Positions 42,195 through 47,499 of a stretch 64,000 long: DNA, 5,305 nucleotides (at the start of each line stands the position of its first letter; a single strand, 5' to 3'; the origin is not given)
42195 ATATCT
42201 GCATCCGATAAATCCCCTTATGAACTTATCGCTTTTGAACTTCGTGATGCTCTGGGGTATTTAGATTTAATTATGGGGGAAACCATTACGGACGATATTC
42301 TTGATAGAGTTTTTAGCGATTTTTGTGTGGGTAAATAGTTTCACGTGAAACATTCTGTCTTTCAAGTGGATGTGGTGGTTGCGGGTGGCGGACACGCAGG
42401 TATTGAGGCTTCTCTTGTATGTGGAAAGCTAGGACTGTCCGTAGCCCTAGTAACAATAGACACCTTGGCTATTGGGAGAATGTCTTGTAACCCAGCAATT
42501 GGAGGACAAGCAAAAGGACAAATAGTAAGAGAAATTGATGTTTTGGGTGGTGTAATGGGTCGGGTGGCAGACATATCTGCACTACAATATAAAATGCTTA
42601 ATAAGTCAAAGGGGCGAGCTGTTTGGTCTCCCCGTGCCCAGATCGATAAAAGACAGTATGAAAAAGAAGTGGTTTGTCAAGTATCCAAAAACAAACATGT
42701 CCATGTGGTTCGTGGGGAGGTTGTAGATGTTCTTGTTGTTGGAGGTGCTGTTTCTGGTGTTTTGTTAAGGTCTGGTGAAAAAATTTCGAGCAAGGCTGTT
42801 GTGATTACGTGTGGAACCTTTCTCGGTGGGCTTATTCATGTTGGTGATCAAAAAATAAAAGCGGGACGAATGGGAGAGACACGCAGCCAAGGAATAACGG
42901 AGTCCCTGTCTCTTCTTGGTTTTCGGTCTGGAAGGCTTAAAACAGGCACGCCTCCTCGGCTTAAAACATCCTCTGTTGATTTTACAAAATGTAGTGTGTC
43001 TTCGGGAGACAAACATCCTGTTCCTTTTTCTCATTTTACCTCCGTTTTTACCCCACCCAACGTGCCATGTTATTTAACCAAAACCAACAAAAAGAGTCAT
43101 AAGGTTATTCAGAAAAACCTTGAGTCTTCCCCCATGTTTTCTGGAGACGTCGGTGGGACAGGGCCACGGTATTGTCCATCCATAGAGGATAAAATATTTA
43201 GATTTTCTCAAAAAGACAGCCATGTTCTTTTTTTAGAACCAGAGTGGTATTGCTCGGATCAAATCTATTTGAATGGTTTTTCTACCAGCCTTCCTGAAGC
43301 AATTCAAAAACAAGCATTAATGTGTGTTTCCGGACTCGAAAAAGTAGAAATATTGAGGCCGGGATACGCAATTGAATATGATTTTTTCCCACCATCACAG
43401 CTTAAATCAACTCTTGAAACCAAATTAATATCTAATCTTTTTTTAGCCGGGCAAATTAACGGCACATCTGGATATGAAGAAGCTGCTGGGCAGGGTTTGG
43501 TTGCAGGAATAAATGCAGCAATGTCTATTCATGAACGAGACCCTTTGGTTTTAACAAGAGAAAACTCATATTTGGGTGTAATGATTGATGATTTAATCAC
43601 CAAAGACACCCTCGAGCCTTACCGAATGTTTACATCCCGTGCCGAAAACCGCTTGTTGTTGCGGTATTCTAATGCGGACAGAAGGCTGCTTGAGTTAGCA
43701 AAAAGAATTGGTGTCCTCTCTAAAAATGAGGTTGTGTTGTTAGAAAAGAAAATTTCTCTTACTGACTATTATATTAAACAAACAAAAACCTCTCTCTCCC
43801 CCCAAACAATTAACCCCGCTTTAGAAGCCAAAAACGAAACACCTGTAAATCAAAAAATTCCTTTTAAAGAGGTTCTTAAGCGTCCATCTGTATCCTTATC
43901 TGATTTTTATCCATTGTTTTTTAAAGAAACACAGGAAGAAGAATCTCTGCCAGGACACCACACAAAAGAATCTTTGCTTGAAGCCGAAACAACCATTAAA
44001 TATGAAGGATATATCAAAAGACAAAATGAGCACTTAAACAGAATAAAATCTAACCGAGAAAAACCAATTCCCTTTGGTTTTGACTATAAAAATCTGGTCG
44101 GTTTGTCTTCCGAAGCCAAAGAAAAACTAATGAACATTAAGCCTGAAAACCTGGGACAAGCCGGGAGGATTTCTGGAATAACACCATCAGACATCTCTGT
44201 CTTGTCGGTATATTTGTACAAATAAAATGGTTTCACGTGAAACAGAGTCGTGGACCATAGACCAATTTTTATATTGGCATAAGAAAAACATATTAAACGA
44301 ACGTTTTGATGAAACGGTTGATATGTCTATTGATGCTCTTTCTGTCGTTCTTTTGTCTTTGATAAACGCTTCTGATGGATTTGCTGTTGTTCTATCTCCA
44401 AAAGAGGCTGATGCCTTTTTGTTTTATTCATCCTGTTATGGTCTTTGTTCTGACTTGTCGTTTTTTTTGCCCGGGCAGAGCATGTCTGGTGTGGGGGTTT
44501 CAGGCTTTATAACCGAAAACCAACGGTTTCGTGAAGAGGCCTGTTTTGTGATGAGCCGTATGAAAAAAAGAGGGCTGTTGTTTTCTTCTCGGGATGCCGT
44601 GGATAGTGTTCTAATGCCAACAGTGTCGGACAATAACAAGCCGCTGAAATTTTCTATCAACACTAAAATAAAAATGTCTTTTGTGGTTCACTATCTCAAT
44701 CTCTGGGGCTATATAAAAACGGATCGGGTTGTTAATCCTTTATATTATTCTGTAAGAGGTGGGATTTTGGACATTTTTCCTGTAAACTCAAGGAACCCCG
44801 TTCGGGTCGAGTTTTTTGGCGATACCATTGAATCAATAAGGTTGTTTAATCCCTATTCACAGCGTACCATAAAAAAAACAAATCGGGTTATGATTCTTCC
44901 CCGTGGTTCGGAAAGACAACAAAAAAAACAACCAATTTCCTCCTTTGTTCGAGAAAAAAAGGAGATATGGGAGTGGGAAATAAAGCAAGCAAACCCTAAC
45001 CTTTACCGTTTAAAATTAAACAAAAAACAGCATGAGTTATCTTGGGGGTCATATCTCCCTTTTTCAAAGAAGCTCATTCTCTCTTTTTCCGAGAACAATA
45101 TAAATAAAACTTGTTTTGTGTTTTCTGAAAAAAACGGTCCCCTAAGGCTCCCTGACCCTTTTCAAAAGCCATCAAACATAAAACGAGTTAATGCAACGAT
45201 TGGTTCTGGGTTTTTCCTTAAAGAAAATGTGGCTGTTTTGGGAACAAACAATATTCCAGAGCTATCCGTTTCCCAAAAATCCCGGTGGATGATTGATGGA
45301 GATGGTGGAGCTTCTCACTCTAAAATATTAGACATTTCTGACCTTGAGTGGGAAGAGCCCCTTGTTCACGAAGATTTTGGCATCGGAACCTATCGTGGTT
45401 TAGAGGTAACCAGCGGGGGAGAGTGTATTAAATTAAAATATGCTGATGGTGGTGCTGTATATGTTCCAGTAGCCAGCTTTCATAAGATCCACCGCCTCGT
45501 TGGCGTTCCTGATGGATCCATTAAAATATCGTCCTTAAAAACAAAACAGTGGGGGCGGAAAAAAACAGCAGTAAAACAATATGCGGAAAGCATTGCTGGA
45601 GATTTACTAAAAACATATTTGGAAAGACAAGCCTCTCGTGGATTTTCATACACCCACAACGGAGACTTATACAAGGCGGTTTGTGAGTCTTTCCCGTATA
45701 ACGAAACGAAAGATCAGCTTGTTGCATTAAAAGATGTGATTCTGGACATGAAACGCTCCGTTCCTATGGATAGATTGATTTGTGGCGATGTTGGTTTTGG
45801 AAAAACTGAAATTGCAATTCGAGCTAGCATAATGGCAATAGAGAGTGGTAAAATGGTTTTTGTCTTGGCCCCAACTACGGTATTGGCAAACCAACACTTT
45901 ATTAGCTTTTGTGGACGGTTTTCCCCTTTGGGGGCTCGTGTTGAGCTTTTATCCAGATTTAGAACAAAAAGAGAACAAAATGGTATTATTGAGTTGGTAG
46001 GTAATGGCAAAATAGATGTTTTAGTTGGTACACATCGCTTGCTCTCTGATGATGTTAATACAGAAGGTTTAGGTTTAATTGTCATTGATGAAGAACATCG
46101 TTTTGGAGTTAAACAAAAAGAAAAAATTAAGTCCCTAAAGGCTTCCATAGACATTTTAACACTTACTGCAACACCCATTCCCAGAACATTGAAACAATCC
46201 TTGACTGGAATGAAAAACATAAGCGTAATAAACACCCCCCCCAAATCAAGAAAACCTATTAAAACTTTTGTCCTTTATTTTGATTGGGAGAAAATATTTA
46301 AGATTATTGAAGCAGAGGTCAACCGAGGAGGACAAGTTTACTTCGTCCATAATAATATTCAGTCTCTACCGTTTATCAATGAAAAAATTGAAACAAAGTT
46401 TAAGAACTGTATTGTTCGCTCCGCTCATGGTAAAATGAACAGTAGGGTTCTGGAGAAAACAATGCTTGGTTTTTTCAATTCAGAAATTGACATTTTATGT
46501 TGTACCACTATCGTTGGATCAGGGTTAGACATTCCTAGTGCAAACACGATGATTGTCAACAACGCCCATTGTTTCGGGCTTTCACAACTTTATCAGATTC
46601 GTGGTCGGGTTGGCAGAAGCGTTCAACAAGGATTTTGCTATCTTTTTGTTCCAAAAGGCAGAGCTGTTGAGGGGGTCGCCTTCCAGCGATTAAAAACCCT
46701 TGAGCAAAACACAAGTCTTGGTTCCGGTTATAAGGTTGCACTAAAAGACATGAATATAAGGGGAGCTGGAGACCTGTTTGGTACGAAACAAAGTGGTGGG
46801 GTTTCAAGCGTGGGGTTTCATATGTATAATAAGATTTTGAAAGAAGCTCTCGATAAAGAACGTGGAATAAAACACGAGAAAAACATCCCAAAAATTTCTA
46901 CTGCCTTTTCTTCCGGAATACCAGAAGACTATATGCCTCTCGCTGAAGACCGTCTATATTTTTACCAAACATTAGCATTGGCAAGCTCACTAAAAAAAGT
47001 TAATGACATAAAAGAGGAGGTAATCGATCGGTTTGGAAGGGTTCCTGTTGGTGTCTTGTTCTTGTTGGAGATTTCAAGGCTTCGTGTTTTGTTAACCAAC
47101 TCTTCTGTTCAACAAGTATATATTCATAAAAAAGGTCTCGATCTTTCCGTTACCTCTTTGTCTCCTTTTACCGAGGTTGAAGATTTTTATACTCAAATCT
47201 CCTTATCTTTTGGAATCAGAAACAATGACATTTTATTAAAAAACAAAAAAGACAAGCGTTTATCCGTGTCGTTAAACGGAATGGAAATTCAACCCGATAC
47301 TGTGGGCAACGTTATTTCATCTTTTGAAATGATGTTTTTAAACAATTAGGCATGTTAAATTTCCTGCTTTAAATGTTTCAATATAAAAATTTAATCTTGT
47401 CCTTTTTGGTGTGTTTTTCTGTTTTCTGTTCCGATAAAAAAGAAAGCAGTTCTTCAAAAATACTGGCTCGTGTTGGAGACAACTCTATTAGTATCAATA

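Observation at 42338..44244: Identical 15-nt element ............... (14-bp perfect palindrome) brackets mnmG exactly at both gene junctions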

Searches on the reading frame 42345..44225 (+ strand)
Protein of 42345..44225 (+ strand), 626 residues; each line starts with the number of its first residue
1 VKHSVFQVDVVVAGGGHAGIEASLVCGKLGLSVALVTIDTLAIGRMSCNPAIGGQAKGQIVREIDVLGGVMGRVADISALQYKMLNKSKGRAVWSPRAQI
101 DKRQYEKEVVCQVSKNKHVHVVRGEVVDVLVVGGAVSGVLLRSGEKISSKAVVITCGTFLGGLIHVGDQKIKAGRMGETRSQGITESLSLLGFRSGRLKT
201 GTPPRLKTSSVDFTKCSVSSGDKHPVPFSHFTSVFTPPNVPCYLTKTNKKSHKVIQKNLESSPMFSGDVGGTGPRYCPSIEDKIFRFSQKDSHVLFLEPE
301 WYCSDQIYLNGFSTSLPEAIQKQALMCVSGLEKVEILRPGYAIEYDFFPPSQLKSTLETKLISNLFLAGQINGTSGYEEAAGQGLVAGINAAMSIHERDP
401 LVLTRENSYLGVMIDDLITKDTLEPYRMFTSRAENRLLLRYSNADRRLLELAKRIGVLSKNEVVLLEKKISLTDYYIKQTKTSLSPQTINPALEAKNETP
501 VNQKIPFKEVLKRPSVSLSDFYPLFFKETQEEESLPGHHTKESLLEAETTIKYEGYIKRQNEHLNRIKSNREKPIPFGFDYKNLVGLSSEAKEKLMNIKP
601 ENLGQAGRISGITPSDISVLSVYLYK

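Call 7: search_protein_families(library=pfam, proteins=[window:42345-44225:+])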
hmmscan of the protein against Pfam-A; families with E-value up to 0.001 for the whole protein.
window:42345-44225:+ (626 aa): 4 families
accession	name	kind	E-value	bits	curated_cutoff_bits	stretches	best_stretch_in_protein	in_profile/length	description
PF01134.28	GIDA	-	4.2e-152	507.2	22.1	1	9-398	1-390/391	Glucose inhibited division protein A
PF13932.14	SAM_GIDA_C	-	3.7e-21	75.1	27.1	1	566-620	2-56/57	tRNA modifying enzyme MnmG/GidA C-terminal helical bundle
PF21680.2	GIDA_C_1st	-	4.8e-11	43.7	24.7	1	481-561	23-96/96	tRNA modifying enzyme MnmG/GidA C-terminal helical domain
PF12831.13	FAD_oxidored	-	4.9e-08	33.1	27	1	9-238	1-216/416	FAD dependent oxidoreductase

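Call 12: find_related_loci(query=window:42345-44225:+, collection=genome_contigs, flank=6000)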
Query window:42345-44225:+ (626 aa) in genome_contigs; peptide patterns used: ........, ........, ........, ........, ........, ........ (x = any residue, [..] = any of these).
600 stretches matched a pattern (row limit reached: there are more); 598 encode a relative of the query (tblastn E <= 1e-3); the best 80 are kept; 80 distinct loci.
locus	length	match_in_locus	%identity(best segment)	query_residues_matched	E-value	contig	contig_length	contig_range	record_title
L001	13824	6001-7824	57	9-626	0e+0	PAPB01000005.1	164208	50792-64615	MAG: Candidatus Neomarinimicrobiota bacterium isolate SP173 46030, whole genome shotgun sequence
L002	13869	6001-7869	56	3-626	0e+0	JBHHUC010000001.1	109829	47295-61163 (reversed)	MAG: Fidelibacterota bacterium isolate S.6.sp2_bin.15 NODE_5_length_109829_cov_6.986308, whole genome shotgun sequence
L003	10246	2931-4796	54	2-626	0e+0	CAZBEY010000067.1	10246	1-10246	MAG TPA_asm: uncultured bacterium isolate binchicken_co275_25 genome assembly, contig: NODE_10399_length_10246_cov_190.6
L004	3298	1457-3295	48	7-626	0e+0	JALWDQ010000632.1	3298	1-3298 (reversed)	MAG: Calditrichia bacterium isolate T11_maxbin2_scaf2bin.301 T11_NODE_33467_length_3298_cov_2.353516, whole genome shotg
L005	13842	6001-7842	48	9-624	0e+0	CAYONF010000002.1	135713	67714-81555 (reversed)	MAG TPA_asm: uncultured Limnohabitans sp. isolate binchicken_co214_356 genome assembly, contig: NODE_58_length_135713_co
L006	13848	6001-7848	47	7-624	0e+0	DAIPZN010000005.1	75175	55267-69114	MAG TPA_asm: Cyclobacteriaceae bacterium isolate CTOTU10755 NODE_109_length_75175_cov_10.967053, whole genome shotgun se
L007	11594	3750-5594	49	7-624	0e+0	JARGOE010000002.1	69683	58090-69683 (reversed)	MAG: Vicingaceae bacterium isolate bin_ce_oilr1.026 NODE_375_length_69683_cov_22.279442, whole genome shotgun sequence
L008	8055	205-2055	48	9-624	0e+0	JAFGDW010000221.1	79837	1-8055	MAG: candidate division KSB1 bacterium isolate Zod_Metabat.1197 k87_9326180, whole genome shotgun sequence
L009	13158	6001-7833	48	9-626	0e+0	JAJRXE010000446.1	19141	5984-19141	MAG: Calditrichota bacterium isolate Dive96_bin3.123 k141_4396440, whole genome shotgun sequence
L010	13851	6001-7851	49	7-626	0e+0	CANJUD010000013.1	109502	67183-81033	MAG: Bacteroidetes bacterium isolate RH-26jul17-255 genome assembly, contig: RH-26jul17-C372, whole genome shotgun seque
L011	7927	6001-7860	46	9-626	0e+0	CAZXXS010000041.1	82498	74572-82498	MAG TPA_asm: uncultured Cytophagia bacterium isolate binchicken_co219_432 genome assembly, contig: k141_1435170, whole g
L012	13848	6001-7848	47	7-624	0e+0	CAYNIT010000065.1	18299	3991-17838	MAG TPA_asm: uncultured Phaeodactylibacter sp. isolate binchicken_co8_153 genome assembly, contig: NODE_5127_length_1829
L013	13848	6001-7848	47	7-624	0e+0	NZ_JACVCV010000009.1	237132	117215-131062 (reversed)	Lunatimonas salinarum strain KCTC 42988 NODE_9_length_237132_cov_255.162_ID_2666, whole genome shotgun sequence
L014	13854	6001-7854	48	6-624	0e+0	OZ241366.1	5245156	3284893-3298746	MAG: Ilyomonas sp. isolate 02d51c0f-721b-4f93-aec4-42993cf17d44 genome assembly, chromosome: 1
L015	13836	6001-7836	51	9-626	0e+0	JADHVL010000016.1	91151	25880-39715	MAG: Candidatus Neomarinimicrobiota bacterium isolate BS150m-G71 BS307-150m-sub-C36, whole genome shotgun sequence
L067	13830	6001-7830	47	6-626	6e-178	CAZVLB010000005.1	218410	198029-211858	MAG TPA_asm: uncultured Ignavibacteria bacterium isolate SRP141376_co2_208 genome assembly, contig: NODE_76_length_21841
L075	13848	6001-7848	46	7-626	9e-177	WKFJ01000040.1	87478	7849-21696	MAG: Alteromonadaceae bacterium isolate MAG4 k99_19746, whole genome shotgun sequence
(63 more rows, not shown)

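Call 26: find_encoding_contigs(protein=window:42345-44225:+, flank=10000, max_places=6)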
Protein window:42345-44225:+ (626 aa): 1 contig read that carries it; 1 place shown.
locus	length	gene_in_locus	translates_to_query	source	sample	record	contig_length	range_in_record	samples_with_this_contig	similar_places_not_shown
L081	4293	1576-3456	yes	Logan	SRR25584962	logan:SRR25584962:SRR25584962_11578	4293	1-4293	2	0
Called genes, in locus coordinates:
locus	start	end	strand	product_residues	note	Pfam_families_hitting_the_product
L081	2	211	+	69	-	?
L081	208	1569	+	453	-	PF10396:TrmE_N, PF12631:MnmE_helical, PF03193:RsgA_GTPase (faint), PF00350:Dynamin_N (faint), PF01926:MMR_HSR1, PF02421:FeoB_N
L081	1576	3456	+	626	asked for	PF01134:GIDA, PF12831:FAD_oxidored, PF21680:GIDA_C_1st, PF13932:SAM_GIDA_C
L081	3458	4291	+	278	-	?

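Call 27: find_related_loci(query=window:42345-44225:+, collection=metagenome_contigs, flank=10000)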
Query window:42345-44225:+ (626 aa) in metagenome_contigs; peptide patterns used: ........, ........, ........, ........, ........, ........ (x = any residue, [..] = any of these).
600 stretches matched a pattern (row limit reached: there are more); 595 encode a relative of the query (tblastn E <= 1e-3); the best 80 are kept; 80 distinct loci.
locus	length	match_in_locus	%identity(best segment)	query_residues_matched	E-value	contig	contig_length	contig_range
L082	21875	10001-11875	56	1-626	0e+0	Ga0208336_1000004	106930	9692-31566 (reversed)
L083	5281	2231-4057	59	9-626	0e+0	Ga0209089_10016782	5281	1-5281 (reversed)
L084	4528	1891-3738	57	7-624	0e+0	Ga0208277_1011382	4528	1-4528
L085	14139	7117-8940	56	9-622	0e+0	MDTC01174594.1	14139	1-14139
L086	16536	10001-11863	55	1-624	0e+0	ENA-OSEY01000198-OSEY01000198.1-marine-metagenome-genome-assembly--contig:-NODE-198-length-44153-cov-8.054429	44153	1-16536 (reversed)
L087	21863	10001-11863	56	1-624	0e+0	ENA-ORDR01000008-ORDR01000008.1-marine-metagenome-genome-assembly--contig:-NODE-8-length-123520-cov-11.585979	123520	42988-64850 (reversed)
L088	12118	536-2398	56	1-624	0e+0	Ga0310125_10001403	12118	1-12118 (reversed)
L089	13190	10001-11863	54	1-624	0e+0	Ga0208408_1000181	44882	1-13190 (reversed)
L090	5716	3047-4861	54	17-624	0e+0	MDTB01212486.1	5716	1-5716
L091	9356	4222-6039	52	9-624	0e+0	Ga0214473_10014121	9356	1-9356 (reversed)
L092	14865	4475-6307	48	9-626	0e+0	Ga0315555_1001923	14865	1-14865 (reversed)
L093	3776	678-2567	48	7-624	0e+0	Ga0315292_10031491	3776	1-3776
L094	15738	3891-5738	48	7-624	0e+0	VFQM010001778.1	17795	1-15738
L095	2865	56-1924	48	2-624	0e+0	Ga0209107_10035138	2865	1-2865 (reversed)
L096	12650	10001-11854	47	7-624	0e+0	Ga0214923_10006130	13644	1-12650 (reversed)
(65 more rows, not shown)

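Call 55: search_protein_families(library=pfam, proteins=[L067:8613-9368:+, L067:9382-10218:+, L075:9377-10234:+, L009:8801-9544:+], max_evalue=0.00001)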
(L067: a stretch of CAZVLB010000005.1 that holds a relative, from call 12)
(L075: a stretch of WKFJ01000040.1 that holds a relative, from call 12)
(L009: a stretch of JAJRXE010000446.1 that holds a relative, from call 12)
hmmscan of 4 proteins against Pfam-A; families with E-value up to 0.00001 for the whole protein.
L067:8613-9368:+ (252 aa): 7 families
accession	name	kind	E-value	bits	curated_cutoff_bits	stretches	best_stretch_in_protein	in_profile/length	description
PF13614.12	AAA_31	-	2.4e-70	236.5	27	1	3-177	2-176/177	AAA domain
PF01656.29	CbiA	-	2.4e-28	99.1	25.4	1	5-229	1-125/125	CobQ/CobB/MinD/ParA nucleotide binding domain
PF09140.17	MipZ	-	9.7e-11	41.9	20.7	1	3-160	1-141/262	ATPase MipZ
PF10609.15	ParA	-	1.6e-10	41.3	27.1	1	2-136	3-129/246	NUBPL iron-transfer P-loop NTPase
PF00142.24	Fer4_NifH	-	1.3e-09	38.4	25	1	10-64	7-59/271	4Fe-4S iron sulfur cluster binding proteins, NifH/frxC family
PF02374.21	ArsA_ATPase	-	1.2e-08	35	24.3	1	10-172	8-180/305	Anion-transporting ATPase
PF06564.18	CBP_BcsQ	-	6.5e-07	29.5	21.3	1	4-247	3-231/234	Cellulose biosynthesis protein BcsQ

L067:9382-10218:+ (279 aa): 2 families
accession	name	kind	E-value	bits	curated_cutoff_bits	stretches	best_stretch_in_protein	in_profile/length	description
PF17762.8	HTH_ParB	-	5.2e-37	126.5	22.6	1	115-211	1-97/102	ParB HTH domain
PF02195.25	ParB_N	-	2e-29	101.9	26.3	1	21-113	3-95/95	ParB N-terminal domain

L075:9377-10234:+ (286 aa): 3 families
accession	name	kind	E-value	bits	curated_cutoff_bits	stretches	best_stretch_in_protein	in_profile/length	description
PF02195.25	ParB_N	-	1.1e-39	134.8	26.3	1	36-129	2-95/95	ParB N-terminal domain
PF17762.8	HTH_ParB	-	5.2e-35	120.1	22.6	1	131-230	1-101/102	ParB HTH domain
PF23552.2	ParB_C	-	1e-22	79.8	23.8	1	241-286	1-46/50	ParB dimerisation domain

L009:8801-9544:+ (248 aa): 7 families
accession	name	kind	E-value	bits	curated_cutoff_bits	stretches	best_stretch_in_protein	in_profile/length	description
PF13614.12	AAA_31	-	1.9e-48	165.2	27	1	2-176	1-176/177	AAA domain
PF01656.29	CbiA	-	2.7e-19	69.8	25.4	1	7-228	3-125/125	CobQ/CobB/MinD/ParA nucleotide binding domain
PF06564.18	CBP_BcsQ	-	8.4e-13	48.8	21.3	1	11-241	10-226/234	Cellulose biosynthesis protein BcsQ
PF10609.15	ParA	-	5.1e-11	42.9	27.1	1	4-208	5-198/246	NUBPL iron-transfer P-loop NTPase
PF02374.21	ArsA_ATPase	-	3.8e-09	36.6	24.3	1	7-52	5-50/305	Anion-transporting ATPase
PF09140.17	MipZ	-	1.1e-07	31.9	20.7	1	5-128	3-110/262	ATPase MipZ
PF00142.24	Fer4_NifH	-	2.9e-07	30.7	25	1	8-74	5-69/271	4Fe-4S iron sulfur cluster binding proteins, NifH/frxC family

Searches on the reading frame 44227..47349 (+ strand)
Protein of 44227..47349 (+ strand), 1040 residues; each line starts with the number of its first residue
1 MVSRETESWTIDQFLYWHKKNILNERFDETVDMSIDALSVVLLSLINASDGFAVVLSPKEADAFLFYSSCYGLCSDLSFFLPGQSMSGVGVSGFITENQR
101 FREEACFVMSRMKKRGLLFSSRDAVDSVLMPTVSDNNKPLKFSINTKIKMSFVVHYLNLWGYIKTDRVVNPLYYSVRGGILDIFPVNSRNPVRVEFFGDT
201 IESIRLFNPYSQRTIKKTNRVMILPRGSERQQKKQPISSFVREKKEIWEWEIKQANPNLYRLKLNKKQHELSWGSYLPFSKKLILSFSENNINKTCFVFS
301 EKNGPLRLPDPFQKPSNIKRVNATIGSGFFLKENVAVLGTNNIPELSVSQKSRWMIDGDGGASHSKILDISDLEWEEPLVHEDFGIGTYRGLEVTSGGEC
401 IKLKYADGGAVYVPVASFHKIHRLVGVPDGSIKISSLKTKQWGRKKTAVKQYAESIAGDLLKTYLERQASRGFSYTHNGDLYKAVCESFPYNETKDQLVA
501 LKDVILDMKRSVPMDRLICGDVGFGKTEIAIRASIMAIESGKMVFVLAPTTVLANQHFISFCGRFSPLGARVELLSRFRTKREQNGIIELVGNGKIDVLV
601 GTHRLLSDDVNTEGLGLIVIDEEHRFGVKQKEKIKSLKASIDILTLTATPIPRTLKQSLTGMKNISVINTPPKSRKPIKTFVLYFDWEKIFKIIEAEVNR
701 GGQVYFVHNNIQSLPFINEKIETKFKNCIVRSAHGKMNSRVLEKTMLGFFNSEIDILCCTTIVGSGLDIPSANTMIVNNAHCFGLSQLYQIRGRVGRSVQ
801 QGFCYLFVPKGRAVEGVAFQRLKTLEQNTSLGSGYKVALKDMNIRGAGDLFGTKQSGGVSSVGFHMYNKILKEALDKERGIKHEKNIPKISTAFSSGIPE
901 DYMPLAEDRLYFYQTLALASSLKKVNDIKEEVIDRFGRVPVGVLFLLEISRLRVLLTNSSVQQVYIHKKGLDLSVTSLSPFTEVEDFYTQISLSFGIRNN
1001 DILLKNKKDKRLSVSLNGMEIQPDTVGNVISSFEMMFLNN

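Call 7: search_protein_families(library=pfam, proteins=[window:44227-47349:+])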
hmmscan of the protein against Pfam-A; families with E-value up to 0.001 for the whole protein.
window:44227-47349:+ (1040 aa): 6 families
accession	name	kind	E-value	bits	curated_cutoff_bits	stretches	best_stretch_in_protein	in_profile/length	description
PF00270.35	DEAD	-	1.7e-22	80.3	26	1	514-656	15-165/167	DEAD/DEAH box helicase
PF17757.6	UvrB_inter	-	1.4e-19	70.4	22.9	1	141-226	2-88/91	UvrB interaction domain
PF00271.37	Helicase_C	-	6.7e-18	65.4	23.5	1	691-798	7-109/110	Helicase conserved C-terminal domain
PF03461.20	TRCF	-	7.4e-16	58.7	25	1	895-976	4-85/95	TRCF domain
PF02559.22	CarD_TRCF_RID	-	8.7e-10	39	23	1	377-424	5-56/57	CarD-like/TRCF RID domain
PF04851.21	ResIII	-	1.5e-08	35.1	22.5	1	497-650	8-162/164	Type III restriction enzyme, res subunit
